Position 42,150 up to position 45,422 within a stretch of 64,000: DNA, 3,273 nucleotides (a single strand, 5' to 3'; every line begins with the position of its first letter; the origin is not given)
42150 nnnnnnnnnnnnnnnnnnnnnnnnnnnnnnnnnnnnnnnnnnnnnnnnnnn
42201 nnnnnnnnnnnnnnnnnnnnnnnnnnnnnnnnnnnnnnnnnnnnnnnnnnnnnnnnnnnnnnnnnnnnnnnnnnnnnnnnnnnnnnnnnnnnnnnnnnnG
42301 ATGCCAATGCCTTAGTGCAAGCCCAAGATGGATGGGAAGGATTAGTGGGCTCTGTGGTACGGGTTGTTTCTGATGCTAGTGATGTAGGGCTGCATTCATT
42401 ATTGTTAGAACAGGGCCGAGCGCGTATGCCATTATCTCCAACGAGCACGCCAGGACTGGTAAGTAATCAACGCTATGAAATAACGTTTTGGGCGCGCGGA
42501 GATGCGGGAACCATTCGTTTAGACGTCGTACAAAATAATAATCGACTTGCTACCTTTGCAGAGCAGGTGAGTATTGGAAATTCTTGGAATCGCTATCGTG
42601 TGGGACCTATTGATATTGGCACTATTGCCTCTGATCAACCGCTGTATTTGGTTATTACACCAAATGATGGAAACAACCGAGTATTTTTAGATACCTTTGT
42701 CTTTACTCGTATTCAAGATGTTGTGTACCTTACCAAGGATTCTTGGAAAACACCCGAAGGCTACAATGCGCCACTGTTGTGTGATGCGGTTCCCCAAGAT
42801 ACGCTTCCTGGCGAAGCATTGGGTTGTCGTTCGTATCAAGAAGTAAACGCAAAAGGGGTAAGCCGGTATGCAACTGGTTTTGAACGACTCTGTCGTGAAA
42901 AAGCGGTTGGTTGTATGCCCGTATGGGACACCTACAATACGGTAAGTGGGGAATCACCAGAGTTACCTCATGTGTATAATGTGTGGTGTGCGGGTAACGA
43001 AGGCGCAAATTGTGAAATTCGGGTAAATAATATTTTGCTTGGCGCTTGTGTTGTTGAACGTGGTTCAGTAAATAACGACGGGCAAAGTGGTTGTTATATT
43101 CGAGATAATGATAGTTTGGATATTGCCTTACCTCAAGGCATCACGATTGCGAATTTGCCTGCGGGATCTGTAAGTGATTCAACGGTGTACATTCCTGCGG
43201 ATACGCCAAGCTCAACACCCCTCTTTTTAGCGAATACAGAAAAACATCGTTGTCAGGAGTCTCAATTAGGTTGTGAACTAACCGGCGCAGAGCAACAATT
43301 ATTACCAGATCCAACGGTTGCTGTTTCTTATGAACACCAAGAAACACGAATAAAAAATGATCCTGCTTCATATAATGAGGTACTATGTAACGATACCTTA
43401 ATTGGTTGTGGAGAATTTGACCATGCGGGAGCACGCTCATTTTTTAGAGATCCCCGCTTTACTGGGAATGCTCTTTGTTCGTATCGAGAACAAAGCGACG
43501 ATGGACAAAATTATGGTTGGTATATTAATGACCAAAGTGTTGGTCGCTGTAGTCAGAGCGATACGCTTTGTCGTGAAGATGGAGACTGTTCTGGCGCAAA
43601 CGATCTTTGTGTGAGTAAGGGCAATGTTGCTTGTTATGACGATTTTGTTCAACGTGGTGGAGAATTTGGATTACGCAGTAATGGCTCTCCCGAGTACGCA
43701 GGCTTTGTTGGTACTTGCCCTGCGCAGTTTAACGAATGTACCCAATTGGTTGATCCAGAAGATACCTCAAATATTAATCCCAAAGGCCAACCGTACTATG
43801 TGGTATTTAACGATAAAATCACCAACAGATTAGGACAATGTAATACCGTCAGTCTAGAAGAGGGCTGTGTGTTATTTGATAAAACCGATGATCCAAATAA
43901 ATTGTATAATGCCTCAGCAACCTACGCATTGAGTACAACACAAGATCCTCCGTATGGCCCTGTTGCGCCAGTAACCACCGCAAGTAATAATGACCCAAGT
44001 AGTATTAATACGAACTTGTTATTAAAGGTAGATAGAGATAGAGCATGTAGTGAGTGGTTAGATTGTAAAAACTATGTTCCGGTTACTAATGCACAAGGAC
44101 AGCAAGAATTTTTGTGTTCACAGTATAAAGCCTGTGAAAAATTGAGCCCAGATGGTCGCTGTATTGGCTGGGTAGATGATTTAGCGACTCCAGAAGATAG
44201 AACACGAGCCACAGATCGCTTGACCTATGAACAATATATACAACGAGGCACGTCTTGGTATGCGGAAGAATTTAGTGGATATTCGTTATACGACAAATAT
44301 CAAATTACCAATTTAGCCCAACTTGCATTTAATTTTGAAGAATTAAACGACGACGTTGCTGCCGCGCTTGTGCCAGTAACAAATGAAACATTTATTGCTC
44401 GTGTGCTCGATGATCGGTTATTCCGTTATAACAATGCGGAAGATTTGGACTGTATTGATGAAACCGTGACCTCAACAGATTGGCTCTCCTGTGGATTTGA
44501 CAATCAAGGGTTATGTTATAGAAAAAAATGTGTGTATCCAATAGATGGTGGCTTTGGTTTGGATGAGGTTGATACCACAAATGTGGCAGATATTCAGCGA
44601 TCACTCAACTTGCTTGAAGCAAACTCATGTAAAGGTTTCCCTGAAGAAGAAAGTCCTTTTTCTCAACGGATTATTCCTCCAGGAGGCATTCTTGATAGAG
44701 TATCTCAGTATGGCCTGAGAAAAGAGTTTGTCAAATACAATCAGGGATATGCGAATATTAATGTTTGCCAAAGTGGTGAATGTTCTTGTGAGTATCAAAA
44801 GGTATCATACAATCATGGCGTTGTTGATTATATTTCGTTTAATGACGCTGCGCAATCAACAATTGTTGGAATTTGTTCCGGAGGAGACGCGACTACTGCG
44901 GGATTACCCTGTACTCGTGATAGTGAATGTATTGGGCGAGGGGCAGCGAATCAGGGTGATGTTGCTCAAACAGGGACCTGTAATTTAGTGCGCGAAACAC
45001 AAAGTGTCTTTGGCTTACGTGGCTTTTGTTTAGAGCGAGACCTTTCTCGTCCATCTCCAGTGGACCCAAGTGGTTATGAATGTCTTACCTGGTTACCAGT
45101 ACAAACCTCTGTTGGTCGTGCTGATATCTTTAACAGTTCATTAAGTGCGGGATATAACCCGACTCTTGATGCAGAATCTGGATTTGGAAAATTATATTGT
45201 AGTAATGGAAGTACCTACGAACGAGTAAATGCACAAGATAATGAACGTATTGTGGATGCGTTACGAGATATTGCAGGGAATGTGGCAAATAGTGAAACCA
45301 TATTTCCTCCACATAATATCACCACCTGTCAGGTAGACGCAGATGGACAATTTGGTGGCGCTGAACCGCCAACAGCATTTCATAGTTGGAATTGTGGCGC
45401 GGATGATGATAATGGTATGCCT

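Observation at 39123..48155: Giant disulfide-rich secreted protein with an internal CBM-like beta-sandwich and a C-terminal acidic Ca-loop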

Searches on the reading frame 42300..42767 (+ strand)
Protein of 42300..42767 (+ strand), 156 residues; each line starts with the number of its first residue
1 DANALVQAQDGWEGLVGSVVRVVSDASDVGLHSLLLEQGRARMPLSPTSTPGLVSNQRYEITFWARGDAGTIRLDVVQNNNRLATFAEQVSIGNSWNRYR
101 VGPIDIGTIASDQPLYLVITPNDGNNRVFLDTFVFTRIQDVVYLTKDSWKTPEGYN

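Call 68: search_protein_families(library=pfam, proteins=[window:42300-42767:+], max_evalue=5)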
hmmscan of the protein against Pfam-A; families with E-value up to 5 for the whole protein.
window:42300-42767:+ (156 aa): 1 family
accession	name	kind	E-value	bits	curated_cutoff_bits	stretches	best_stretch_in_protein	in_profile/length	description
PF02018.23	CBM_4_9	-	3.7e-05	24.5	25.9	1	10-99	15-112/136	Carbohydrate binding domain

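Call 109: search_protein_families(library=phrogs, proteins=[window:42300-42767:+], max_evalue=0.05)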
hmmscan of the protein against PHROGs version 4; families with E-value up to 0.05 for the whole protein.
window:42300-42767:+ (156 aa): 0 families

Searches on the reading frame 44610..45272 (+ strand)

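Call 68: search_protein_families(library=pfam, proteins=[window:44610-45272:+], max_evalue=5)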
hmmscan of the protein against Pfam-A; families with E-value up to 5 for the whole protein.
window:44610-45272:+ (221 aa): 1 family
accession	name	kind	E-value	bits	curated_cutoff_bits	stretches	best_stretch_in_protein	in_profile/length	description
PF01683.23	EB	-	1.2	9.7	24.3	0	52-68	33-49/52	EB module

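Call 109: search_protein_families(library=phrogs, proteins=[window:44613-45272:+], max_evalue=0.05)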
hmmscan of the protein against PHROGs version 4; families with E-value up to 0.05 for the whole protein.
window:44613-45272:+ (220 aa): 0 families
